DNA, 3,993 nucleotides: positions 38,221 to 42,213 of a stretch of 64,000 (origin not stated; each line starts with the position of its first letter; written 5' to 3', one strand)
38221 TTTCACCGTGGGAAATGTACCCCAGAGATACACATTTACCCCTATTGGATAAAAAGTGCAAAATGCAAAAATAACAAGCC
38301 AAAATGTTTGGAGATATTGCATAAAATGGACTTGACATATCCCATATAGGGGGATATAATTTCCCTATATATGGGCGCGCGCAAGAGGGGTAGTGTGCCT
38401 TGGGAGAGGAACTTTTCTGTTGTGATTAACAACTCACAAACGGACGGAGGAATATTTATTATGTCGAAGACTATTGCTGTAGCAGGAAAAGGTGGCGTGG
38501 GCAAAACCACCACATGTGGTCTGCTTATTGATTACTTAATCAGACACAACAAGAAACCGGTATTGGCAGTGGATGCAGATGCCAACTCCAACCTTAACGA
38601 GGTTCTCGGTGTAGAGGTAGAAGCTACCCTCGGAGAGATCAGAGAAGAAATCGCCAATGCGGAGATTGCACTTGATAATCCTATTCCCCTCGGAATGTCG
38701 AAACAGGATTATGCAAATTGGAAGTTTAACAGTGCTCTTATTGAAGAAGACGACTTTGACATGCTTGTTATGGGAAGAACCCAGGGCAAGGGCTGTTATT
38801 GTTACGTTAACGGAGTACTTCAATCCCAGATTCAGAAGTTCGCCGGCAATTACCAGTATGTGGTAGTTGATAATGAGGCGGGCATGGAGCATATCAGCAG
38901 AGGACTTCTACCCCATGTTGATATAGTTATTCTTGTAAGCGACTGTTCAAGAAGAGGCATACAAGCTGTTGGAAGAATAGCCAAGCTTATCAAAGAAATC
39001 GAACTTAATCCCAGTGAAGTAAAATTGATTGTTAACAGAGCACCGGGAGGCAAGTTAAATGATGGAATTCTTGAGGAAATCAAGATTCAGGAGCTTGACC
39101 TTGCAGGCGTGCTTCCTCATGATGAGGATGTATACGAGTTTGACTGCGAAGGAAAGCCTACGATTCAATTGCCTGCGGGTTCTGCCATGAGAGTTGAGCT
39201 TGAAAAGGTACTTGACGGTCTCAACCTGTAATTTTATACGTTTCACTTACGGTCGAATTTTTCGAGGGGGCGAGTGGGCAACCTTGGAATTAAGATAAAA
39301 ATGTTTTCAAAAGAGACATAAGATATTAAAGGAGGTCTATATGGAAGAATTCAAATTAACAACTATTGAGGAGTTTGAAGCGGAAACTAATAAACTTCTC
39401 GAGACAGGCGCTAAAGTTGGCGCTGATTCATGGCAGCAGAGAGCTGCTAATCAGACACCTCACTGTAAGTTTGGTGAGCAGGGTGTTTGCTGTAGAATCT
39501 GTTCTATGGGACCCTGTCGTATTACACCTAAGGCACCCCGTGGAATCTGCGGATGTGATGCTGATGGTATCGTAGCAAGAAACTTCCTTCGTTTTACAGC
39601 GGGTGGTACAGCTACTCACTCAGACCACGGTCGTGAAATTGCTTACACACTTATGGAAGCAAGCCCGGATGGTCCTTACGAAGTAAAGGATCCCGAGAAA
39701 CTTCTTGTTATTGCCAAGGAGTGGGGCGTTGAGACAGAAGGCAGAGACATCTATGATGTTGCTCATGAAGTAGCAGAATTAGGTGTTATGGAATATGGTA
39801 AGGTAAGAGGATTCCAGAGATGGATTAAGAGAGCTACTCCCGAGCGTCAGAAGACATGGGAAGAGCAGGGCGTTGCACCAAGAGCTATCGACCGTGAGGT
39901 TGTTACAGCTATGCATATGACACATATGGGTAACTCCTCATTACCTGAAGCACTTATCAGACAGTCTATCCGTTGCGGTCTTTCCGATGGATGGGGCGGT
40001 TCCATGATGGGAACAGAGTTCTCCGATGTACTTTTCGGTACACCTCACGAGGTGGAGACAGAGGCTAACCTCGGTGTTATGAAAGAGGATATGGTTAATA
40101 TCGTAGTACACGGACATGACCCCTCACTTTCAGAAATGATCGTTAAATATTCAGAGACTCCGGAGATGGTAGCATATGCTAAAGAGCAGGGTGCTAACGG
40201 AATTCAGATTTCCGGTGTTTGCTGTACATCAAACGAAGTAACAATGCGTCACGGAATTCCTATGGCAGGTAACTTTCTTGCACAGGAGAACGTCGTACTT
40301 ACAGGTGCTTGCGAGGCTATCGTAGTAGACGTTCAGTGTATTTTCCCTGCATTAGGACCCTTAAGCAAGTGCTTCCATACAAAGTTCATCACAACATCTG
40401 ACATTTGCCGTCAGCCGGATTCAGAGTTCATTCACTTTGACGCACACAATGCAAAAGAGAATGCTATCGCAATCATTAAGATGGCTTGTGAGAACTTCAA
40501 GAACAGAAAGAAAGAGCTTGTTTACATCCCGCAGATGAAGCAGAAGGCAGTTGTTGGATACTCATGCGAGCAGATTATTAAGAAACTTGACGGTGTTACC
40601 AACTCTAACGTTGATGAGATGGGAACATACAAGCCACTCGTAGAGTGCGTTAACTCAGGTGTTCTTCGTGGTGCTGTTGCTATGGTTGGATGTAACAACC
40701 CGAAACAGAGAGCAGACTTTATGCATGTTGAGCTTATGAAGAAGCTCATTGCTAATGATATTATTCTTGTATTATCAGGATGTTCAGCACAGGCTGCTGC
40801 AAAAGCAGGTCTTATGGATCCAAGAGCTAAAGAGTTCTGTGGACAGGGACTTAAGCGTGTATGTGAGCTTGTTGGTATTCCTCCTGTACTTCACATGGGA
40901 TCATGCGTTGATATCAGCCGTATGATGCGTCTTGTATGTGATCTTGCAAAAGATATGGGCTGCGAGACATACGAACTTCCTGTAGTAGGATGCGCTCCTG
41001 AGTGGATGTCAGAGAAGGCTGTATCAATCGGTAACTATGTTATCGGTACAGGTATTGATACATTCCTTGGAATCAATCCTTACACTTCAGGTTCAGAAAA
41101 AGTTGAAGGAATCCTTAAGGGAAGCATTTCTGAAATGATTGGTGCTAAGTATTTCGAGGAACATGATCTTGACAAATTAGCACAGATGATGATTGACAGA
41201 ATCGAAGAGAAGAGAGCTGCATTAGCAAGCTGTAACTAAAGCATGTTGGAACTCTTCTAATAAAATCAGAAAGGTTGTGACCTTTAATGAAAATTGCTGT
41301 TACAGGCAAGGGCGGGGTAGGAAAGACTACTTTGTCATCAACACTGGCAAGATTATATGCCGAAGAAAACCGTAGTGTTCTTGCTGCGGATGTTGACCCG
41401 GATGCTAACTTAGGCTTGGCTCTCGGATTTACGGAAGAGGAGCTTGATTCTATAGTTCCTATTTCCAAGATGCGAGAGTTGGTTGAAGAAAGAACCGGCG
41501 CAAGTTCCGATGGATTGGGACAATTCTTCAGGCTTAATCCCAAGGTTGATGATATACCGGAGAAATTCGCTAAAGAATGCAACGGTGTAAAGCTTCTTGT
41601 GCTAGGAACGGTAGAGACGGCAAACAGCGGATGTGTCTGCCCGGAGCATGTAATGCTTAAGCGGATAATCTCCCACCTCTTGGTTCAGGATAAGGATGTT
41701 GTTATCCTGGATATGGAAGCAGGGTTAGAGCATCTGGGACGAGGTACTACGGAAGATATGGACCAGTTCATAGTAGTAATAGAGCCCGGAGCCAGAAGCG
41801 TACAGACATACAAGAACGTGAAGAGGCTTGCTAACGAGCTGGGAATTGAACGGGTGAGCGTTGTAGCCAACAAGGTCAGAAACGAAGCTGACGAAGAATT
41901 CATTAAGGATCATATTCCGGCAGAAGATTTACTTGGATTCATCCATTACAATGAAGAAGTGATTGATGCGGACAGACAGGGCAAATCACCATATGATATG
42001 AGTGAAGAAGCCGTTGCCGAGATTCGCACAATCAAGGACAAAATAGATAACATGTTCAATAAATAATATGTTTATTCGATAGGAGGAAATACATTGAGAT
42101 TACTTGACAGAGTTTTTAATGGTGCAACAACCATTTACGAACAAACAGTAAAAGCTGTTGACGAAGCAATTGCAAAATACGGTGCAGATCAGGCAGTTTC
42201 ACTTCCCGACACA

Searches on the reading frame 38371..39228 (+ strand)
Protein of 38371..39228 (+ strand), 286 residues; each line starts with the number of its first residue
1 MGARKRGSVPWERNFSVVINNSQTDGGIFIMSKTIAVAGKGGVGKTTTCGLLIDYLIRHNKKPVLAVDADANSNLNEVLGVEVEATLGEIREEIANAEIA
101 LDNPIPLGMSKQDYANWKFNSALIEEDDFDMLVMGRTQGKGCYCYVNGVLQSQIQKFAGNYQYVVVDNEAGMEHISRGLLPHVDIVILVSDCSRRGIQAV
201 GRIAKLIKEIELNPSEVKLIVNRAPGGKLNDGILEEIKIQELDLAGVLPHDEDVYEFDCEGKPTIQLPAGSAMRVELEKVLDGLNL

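Call 77: search_protein_families(library=pfam, proteins=[window:38371-39228:+], max_evalue=0.00001)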
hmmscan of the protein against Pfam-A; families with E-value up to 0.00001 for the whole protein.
window:38371-39228:+ (286 aa): 3 families
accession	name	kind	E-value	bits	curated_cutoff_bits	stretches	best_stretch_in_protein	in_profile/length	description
PF13614.12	AAA_31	-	1.1e-15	58.4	27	1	33-212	2-169/177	AAA domain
PF01656.29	CbiA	-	4.4e-15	56.2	25.4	1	35-263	2-124/125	CobQ/CobB/MinD/ParA nucleotide binding domain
PF02374.21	ArsA_ATPase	-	1.9e-06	27.8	24.3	1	33-107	2-71/305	Anion-transporting ATPase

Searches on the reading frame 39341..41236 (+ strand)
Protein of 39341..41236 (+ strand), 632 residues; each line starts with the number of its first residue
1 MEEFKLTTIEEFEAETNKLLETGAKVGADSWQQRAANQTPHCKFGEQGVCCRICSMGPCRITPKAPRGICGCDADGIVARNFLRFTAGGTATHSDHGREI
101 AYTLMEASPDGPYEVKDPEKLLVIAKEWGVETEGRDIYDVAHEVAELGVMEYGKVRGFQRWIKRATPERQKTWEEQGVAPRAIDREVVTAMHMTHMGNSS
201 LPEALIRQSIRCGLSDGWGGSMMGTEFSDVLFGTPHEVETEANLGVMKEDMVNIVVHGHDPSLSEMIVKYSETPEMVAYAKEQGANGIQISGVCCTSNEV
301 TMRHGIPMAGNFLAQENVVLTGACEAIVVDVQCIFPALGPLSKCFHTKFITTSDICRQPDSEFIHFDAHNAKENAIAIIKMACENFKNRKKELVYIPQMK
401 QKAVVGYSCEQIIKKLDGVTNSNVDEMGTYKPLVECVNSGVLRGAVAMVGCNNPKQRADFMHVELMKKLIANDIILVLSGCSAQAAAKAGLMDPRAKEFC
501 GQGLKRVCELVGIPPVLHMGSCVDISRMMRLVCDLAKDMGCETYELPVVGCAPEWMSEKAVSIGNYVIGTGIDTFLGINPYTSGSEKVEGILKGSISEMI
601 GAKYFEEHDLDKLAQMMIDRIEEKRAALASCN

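Call 9: search_protein_families(library=pfam, proteins=[window:39341-41236:+], max_evalue=0.00001)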
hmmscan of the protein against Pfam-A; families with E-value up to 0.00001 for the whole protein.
window:39341-41236:+ (632 aa): 1 family
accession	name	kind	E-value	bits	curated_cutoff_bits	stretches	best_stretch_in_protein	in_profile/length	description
PF03063.25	Prismane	-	2.3e-167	558.2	27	1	49-610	1-512/513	Prismane/CO dehydrogenase family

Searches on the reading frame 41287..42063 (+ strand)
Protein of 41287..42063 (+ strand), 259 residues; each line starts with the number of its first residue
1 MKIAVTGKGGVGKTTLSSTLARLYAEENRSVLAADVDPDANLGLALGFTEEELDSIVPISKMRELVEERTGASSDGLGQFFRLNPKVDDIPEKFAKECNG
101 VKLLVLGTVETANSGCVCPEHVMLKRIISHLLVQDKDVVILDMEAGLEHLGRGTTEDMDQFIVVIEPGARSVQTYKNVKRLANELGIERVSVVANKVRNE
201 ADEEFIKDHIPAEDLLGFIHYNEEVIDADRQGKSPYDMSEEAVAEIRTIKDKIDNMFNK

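Call 9: search_protein_families(library=pfam, proteins=[window:41287-42063:+], max_evalue=0.00001)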
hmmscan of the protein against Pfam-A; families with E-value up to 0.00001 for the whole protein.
window:41287-42063:+ (259 aa): 4 families
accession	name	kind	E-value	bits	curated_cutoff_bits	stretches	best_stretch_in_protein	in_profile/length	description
PF01656.29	CbiA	-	1.1e-19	71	25.4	1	4-233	3-123/125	CobQ/CobB/MinD/ParA nucleotide binding domain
PF13614.12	AAA_31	-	1.9e-12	47.9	27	1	6-175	8-157/177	AAA domain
PF02374.21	ArsA_ATPase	-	3.9e-09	36.6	24.3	1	3-43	4-44/305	Anion-transporting ATPase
PF10609.15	ParA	-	1e-06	28.8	27.1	0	5-37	9-41/246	NUBPL iron-transfer P-loop NTPase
